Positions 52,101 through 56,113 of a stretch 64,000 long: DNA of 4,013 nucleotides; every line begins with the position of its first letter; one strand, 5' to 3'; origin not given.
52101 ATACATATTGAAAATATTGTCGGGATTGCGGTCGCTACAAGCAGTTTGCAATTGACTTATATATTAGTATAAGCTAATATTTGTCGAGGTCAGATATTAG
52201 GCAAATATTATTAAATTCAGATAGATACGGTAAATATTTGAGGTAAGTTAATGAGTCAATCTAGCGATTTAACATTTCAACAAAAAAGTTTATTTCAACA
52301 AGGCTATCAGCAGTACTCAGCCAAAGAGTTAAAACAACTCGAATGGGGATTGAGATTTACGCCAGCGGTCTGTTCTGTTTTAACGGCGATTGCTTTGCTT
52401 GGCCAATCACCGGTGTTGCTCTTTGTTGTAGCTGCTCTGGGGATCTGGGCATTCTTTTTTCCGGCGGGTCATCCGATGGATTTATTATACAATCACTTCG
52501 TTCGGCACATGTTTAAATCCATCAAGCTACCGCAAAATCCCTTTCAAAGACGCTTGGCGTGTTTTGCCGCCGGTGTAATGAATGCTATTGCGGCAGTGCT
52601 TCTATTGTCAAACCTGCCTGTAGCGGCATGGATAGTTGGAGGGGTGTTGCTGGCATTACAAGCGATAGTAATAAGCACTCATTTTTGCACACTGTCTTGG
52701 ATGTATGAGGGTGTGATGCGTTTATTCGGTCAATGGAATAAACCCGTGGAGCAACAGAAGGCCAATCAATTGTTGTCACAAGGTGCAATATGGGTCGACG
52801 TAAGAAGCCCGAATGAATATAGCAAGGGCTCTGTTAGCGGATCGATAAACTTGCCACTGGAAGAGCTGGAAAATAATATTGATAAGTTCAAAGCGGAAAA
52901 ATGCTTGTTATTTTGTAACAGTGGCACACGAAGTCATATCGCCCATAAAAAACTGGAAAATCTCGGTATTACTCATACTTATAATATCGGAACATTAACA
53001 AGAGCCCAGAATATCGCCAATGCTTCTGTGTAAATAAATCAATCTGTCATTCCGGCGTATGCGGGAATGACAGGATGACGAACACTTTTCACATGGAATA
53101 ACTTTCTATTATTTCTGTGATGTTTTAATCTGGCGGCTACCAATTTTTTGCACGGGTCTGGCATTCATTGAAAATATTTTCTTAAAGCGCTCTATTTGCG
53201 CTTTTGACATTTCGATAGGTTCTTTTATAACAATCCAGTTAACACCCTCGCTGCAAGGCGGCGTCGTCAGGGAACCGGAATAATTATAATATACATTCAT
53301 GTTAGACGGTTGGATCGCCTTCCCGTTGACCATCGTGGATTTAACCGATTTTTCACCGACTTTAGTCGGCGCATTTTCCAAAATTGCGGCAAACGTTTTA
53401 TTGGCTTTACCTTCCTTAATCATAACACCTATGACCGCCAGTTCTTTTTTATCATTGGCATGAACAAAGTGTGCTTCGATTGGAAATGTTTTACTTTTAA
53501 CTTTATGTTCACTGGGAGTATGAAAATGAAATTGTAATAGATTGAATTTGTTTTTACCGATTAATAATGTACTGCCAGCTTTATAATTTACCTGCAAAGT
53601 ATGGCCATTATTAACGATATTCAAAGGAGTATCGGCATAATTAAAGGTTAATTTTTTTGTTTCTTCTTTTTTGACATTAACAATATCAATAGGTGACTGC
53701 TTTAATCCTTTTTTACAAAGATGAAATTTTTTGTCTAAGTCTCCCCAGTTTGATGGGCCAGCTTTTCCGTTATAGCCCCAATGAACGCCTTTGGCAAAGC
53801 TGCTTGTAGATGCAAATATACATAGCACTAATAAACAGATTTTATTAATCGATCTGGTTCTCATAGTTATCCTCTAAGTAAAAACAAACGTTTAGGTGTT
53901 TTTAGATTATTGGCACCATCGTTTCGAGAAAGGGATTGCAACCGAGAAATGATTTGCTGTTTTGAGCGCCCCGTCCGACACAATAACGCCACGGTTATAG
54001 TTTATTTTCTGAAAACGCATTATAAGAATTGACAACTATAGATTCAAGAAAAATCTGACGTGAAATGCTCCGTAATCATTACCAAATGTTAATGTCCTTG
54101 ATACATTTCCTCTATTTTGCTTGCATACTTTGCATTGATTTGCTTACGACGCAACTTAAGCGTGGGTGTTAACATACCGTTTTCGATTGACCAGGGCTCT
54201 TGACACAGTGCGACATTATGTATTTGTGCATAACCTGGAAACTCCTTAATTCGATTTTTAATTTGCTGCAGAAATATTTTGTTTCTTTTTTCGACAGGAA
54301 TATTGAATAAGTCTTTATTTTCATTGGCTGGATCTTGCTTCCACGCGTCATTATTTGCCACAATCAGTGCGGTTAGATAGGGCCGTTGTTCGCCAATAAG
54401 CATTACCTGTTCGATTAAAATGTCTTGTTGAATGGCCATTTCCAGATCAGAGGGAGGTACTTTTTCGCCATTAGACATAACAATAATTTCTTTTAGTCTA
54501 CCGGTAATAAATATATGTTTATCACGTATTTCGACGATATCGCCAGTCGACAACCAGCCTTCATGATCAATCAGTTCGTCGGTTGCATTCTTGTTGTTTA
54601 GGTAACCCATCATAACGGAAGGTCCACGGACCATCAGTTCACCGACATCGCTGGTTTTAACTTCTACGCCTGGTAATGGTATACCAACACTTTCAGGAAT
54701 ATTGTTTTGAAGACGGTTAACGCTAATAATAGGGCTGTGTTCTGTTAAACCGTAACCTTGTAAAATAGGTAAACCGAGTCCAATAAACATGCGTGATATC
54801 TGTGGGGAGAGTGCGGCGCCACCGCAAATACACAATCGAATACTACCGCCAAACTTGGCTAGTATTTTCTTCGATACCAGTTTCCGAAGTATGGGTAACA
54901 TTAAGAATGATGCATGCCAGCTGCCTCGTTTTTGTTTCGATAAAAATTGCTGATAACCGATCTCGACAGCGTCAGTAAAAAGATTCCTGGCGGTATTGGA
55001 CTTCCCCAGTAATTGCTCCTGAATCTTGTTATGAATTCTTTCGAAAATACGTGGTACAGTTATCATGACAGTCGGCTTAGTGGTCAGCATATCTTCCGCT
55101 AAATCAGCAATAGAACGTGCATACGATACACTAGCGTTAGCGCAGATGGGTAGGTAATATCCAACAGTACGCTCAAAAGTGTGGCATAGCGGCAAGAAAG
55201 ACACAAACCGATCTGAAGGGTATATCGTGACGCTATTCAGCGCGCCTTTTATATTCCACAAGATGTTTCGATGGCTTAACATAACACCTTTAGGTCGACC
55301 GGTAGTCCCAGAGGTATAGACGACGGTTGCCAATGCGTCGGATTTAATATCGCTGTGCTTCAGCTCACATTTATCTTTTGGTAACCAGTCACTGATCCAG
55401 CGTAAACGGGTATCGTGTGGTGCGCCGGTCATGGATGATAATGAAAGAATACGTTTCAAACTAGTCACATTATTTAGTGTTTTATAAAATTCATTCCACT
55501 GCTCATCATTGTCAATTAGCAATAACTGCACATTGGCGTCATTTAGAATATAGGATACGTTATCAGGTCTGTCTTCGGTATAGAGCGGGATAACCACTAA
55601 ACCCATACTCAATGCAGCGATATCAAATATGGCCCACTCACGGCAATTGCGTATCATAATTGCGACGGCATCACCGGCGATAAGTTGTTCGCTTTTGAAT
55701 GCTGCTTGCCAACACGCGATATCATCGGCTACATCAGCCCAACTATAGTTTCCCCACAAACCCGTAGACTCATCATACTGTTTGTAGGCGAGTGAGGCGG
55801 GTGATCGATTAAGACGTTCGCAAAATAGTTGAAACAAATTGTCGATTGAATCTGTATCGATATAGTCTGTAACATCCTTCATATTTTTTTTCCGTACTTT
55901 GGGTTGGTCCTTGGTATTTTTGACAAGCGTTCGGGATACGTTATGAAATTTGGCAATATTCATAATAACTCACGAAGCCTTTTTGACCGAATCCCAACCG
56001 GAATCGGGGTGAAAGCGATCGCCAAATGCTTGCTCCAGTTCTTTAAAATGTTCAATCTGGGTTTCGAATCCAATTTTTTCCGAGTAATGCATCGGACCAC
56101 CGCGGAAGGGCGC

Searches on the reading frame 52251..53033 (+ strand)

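Call 62: search_protein_families(library=pfam, proteins=[window:52251-53033:+], max_evalue=0.000001)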
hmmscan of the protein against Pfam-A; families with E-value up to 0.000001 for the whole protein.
window:52251-53033:+ (260 aa): 2 families
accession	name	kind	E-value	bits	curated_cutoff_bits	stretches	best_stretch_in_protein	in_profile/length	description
PF14340.12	DUF4395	-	1.9e-13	51.3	24.5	1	33-157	5-130/130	Domain of unknown function (DUF4395)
PF00581.25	Rhodanese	-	1e-10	42.4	22.2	1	169-245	3-91/102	Rhodanese-like domain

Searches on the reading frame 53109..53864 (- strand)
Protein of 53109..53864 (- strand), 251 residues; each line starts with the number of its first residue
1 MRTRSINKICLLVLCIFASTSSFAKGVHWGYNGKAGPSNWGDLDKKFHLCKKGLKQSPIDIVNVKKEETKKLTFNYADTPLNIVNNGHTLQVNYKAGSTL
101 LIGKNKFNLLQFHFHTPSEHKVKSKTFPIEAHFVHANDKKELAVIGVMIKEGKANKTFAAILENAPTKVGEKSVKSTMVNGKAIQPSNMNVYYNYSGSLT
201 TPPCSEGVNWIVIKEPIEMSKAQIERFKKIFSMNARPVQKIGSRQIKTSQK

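Call 62: search_protein_families(library=pfam, proteins=[window:53109-53864:-], max_evalue=0.000001)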
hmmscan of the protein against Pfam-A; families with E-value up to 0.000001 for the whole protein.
window:53109-53864:- (251 aa): 1 family
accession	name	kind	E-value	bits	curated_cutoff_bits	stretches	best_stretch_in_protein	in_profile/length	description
PF00194.26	Carb_anhydrase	-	8.1e-48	163.7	27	1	36-249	2-253/254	Eukaryotic-type carbonic anhydrase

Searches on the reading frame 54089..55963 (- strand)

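Call 62: search_protein_families(library=pfam, proteins=[window:54089-55963:-], max_evalue=0.000001)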
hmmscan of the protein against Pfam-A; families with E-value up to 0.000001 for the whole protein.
window:54089-55963:- (624 aa): 2 families
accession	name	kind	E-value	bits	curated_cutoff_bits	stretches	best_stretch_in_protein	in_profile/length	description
PF00501.34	AMP-binding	-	3.6e-68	230.6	29.9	1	52-455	6-384/384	AMP-binding enzyme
PF23562.2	AMP-binding_C_3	-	9.2e-15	55.6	20.8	1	492-622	2-121/124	AMP-binding enzyme C-terminal domain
